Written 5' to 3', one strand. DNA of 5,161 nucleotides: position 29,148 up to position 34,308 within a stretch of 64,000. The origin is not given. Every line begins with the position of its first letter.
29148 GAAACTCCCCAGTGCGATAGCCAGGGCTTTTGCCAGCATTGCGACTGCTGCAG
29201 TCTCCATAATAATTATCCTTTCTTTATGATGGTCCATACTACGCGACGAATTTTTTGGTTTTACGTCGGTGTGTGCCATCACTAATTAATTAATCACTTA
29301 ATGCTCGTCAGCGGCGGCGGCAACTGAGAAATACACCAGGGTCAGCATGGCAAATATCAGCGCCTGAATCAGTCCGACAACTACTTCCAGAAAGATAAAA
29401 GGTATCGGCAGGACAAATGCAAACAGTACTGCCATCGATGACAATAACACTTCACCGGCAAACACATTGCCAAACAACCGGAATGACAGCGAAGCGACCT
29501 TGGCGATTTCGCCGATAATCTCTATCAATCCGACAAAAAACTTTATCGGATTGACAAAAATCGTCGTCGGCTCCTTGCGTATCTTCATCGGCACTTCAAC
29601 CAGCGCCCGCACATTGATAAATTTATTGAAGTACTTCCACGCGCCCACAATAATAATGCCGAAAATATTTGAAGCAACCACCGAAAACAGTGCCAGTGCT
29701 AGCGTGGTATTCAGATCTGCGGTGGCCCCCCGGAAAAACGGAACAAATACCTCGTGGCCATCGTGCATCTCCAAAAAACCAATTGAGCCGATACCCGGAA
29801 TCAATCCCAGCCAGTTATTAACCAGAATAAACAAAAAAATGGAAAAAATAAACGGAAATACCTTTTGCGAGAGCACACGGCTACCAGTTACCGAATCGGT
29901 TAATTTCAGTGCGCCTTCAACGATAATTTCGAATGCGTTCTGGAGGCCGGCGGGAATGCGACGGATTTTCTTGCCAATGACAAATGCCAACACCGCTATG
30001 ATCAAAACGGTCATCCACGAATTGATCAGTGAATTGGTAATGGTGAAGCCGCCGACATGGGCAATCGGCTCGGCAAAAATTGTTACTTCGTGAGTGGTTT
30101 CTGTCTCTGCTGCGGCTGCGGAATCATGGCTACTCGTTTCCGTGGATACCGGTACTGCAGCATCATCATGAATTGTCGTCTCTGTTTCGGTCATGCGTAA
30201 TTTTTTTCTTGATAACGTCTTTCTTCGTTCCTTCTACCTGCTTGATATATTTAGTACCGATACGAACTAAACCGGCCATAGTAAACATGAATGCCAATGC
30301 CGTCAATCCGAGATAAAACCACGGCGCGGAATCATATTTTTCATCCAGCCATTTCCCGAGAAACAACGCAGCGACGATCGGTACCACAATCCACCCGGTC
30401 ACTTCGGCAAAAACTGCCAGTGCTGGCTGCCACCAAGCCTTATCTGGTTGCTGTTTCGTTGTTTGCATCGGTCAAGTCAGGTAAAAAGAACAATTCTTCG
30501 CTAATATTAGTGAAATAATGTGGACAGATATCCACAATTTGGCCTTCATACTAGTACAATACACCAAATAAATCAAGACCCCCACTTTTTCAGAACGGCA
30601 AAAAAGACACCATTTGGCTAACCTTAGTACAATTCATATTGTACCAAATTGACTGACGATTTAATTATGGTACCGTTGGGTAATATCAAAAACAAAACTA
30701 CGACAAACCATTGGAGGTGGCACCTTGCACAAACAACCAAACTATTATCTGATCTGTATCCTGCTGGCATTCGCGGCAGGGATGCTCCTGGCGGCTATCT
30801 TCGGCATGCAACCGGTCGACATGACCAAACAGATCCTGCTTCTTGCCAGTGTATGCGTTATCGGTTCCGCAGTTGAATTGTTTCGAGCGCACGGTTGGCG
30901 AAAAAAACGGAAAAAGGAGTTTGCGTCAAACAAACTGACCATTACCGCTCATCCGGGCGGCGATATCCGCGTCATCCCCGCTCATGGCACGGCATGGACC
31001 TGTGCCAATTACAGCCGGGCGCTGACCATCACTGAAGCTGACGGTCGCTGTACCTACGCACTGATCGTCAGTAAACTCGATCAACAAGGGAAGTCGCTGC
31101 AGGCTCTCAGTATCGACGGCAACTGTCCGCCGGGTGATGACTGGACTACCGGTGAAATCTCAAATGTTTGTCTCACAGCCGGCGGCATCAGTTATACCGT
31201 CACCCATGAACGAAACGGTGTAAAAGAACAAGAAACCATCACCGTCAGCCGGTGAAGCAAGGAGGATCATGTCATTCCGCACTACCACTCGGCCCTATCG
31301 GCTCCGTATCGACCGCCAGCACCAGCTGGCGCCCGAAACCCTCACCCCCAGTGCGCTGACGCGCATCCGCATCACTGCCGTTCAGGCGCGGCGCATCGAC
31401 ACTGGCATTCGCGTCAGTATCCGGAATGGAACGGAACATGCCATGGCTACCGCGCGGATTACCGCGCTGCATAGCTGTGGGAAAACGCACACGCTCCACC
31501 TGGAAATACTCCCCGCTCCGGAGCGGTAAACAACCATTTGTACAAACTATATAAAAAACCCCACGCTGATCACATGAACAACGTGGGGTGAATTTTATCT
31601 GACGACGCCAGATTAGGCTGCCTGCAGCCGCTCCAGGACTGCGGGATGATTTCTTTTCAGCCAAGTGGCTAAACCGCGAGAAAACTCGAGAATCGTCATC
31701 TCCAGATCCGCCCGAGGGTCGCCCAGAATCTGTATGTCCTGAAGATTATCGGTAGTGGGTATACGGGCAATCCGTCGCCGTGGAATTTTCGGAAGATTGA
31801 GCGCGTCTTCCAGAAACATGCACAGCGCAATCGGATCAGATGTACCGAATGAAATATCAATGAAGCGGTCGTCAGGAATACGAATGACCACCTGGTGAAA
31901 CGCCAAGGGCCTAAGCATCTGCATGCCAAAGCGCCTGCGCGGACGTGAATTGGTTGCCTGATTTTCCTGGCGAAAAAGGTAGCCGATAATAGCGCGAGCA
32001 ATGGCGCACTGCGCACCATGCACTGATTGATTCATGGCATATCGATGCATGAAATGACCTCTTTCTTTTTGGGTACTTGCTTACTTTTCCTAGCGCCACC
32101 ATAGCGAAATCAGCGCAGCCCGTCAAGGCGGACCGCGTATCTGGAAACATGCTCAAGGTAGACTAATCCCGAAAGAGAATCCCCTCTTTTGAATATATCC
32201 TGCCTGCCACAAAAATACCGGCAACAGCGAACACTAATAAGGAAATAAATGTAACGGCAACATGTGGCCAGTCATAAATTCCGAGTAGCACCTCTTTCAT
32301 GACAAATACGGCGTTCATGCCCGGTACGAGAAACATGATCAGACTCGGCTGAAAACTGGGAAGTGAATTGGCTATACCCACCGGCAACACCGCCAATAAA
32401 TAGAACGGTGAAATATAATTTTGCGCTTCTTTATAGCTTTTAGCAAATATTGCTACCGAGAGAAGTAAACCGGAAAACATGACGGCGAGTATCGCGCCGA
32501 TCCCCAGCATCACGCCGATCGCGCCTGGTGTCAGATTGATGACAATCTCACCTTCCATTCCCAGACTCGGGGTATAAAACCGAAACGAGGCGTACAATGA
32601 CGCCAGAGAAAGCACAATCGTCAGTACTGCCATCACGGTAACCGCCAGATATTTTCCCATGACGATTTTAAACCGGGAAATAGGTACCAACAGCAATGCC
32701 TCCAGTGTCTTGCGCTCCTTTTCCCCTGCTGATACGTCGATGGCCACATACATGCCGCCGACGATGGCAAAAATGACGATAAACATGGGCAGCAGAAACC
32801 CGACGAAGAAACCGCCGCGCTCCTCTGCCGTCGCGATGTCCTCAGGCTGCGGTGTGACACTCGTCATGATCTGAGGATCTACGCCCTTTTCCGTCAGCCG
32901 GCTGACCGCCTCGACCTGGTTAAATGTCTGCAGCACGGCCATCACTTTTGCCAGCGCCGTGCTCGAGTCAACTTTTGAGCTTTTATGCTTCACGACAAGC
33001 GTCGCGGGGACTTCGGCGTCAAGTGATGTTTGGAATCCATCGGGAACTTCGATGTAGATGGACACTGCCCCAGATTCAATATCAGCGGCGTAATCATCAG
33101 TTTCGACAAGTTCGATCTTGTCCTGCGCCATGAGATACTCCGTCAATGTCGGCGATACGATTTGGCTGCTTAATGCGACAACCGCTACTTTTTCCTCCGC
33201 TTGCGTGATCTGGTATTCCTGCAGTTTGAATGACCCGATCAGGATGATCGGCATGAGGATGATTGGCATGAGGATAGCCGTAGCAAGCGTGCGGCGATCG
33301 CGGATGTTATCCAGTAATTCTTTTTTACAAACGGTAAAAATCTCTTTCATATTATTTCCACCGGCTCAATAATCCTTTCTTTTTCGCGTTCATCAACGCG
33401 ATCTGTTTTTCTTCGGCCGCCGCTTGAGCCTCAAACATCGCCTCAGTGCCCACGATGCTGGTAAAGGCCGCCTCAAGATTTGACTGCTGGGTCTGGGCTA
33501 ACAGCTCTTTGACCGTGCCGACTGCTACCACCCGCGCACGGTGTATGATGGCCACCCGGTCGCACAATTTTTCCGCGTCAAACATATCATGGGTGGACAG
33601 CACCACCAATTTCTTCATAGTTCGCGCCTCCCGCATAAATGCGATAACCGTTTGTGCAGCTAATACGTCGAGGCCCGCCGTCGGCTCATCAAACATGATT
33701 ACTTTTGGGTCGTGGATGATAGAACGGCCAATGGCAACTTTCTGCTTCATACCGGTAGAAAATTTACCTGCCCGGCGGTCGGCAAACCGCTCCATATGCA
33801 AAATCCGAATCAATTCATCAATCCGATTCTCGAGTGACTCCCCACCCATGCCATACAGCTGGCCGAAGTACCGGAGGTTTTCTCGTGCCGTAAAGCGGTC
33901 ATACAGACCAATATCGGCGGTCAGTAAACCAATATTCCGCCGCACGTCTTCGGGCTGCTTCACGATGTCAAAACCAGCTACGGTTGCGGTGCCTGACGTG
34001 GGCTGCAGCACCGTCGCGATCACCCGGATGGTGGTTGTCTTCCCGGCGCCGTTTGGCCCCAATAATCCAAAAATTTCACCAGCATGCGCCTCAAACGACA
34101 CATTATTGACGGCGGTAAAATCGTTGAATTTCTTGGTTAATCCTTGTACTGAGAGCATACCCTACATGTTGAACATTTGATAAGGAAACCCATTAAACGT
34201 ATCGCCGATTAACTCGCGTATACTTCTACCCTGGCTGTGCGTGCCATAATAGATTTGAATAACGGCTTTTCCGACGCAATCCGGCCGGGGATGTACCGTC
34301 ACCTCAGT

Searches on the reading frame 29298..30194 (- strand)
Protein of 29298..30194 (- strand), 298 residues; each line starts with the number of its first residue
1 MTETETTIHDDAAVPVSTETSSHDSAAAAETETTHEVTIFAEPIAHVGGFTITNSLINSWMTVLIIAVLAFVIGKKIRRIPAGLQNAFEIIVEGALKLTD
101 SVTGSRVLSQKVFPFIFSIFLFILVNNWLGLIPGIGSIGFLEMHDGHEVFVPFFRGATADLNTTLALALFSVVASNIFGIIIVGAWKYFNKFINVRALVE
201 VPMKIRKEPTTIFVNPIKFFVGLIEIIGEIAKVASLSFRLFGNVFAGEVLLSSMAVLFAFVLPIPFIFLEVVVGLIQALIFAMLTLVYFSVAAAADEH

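Call 74: search_protein_families(library=pfam, proteins=[window:29298-30194:-], max_evalue=0.001)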
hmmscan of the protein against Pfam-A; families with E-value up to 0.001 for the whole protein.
window:29298-30194:- (298 aa): 1 family
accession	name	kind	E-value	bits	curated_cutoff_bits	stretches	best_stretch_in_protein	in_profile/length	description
PF00119.25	ATP-synt_A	-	2.1e-42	145.9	33.9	1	58-290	3-217/217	ATP synthase A chain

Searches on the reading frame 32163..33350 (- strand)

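Call 74: search_protein_families(library=pfam, proteins=[window:32163-33350:-], max_evalue=0.001)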
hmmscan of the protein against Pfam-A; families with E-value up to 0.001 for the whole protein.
window:32163-33350:- (395 aa): 4 families
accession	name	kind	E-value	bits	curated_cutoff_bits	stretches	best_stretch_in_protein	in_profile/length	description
PF12698.13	ABC2_membrane_3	-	9.9e-29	100.9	31.6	1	20-381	2-344/347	ABC-2 family transporter protein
PF12679.13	ABC2_membrane_2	-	6.5e-22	78.5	27.2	1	6-384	2-276/283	ABC-2 family transporter protein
PF12730.13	ABC2_membrane_4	-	4.5e-07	30.5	27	1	190-306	56-165/179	ABC-2 family transporter protein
PF01061.29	ABC2_membrane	-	8.5e-06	25.9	26.9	1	184-336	51-189/211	ABC-2 type transporter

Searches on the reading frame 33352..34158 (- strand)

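Call 74: search_protein_families(library=pfam, proteins=[window:33352-34158:-], max_evalue=0.001)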
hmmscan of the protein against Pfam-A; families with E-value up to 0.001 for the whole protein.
window:33352-34158:- (268 aa): 2 families
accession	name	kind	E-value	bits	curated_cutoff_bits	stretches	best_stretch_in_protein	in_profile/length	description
PF00005.33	ABC_tran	-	2.8e-31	109.4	25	1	17-161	1-137/137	ABC transporter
PF13304.12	AAA_21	-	6.4e-11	43.3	27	2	117-192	222-300/304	AAA domain, putative AbiEii toxin, Type IV TA system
